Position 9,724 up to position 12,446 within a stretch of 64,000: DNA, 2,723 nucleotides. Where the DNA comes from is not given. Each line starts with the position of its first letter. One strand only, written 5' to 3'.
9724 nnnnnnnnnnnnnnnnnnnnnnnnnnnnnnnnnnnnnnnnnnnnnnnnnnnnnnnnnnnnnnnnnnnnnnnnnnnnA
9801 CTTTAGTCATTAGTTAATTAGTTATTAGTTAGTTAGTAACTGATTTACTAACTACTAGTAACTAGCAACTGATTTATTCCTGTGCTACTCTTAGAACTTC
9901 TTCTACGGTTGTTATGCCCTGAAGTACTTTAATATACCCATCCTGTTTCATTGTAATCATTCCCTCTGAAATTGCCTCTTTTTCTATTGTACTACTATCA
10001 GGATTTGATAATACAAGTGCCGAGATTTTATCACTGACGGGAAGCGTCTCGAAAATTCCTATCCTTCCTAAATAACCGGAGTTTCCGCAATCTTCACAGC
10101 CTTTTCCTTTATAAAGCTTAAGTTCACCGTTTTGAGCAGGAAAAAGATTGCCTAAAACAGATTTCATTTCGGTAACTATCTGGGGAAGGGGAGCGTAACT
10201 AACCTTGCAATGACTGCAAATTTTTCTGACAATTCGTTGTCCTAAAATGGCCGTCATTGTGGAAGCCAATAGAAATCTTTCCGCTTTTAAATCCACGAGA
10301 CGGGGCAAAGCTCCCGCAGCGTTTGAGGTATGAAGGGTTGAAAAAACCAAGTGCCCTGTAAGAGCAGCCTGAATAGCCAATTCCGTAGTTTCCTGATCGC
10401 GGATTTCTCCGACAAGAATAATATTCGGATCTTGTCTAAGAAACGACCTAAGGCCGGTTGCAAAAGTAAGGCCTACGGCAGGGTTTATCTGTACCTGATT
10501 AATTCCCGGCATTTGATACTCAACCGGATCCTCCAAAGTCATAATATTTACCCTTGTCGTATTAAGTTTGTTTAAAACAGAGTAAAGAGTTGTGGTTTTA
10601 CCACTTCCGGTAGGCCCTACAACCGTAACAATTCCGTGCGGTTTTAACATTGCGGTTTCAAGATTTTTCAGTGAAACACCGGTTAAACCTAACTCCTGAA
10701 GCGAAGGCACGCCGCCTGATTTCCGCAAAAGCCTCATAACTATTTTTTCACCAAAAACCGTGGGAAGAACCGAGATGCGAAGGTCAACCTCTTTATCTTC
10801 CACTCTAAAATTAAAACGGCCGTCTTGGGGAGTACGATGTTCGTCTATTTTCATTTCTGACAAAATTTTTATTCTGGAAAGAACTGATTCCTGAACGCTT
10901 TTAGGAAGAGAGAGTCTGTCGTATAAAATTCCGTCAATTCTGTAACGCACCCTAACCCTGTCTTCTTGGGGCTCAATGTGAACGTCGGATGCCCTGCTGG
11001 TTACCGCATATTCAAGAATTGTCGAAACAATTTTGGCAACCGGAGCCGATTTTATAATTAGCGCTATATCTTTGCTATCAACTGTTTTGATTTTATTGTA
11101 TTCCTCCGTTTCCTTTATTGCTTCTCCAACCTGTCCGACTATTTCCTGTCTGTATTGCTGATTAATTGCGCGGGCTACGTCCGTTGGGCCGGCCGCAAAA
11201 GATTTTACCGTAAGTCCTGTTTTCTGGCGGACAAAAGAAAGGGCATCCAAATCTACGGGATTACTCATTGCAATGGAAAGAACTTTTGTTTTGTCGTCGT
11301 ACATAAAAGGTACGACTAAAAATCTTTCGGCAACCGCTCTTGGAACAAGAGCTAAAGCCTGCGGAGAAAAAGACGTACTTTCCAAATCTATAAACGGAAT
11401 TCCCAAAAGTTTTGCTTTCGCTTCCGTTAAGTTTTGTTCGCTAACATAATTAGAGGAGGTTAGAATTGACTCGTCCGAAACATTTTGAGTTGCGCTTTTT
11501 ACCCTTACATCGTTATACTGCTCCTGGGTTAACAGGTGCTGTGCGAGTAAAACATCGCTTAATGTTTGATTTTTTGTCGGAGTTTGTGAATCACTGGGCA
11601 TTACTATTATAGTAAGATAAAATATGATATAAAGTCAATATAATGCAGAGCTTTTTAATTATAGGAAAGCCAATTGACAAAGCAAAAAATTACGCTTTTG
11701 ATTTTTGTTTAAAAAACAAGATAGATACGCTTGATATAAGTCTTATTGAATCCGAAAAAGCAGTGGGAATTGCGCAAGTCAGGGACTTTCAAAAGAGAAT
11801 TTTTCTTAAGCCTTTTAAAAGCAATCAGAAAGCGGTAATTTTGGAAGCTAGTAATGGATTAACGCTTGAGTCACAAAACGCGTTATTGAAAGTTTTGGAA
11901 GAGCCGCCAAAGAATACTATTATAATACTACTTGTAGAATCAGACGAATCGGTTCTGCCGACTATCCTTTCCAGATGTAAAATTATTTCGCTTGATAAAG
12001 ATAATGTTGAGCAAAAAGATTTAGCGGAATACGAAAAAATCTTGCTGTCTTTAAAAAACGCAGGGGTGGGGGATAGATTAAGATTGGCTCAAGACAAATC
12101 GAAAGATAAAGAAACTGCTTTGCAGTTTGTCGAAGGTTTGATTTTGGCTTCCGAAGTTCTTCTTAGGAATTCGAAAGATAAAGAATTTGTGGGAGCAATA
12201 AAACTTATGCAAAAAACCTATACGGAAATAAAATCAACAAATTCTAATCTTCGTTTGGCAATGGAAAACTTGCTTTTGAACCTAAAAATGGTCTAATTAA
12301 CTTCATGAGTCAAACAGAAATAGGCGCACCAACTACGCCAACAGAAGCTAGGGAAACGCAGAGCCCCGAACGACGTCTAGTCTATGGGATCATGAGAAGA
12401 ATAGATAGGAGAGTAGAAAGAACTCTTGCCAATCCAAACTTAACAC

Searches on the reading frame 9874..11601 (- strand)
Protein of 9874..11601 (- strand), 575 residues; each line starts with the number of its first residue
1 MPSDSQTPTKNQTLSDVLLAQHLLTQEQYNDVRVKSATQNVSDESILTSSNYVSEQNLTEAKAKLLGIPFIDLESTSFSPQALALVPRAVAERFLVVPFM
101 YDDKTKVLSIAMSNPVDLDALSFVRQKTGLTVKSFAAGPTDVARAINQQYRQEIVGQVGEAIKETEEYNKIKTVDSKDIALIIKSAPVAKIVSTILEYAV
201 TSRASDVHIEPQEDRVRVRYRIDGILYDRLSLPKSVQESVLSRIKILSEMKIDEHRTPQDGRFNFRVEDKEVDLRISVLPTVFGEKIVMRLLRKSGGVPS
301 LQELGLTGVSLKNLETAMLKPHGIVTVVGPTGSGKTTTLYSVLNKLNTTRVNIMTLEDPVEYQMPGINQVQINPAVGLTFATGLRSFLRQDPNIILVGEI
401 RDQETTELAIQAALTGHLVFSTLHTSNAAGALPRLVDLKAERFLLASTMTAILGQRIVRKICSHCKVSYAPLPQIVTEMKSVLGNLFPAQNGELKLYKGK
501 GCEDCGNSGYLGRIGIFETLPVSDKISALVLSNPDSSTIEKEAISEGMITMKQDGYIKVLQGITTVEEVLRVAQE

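Call 70: search_protein_families(library=pfam, proteins=[window:9874-11601:-], max_evalue=0.001)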
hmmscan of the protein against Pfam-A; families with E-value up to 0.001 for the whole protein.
window:9874-11601:- (575 aa): 4 families
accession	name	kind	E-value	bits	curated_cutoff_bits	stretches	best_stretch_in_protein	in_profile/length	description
PF00437.27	T2SSE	-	2.3e-126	421.8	24.9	1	185-571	5-370/370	Type II/IV secretion system protein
PF05157.20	MshEN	-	2.9e-16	59.6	23.1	1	66-153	1-87/90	MshEN domain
PF20720.3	nSTAND3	-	0.00014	22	27.2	0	317-360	12-55/155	Novel STAND NTPase 3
PF13401.12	AAA_22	-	0.00029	21.6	27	1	322-356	5-41/130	AAA domain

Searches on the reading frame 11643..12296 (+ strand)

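Call 70: search_protein_families(library=pfam, proteins=[window:11643-12296:+], max_evalue=0.001)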
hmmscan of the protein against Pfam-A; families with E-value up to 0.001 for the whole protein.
window:11643-12296:+ (217 aa): 1 family
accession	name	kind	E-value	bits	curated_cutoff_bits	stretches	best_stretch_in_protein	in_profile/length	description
PF13177.12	DNA_pol3_delta2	-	6.4e-27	94.9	27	1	30-119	69-159/161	DNA polymerase III, delta subunit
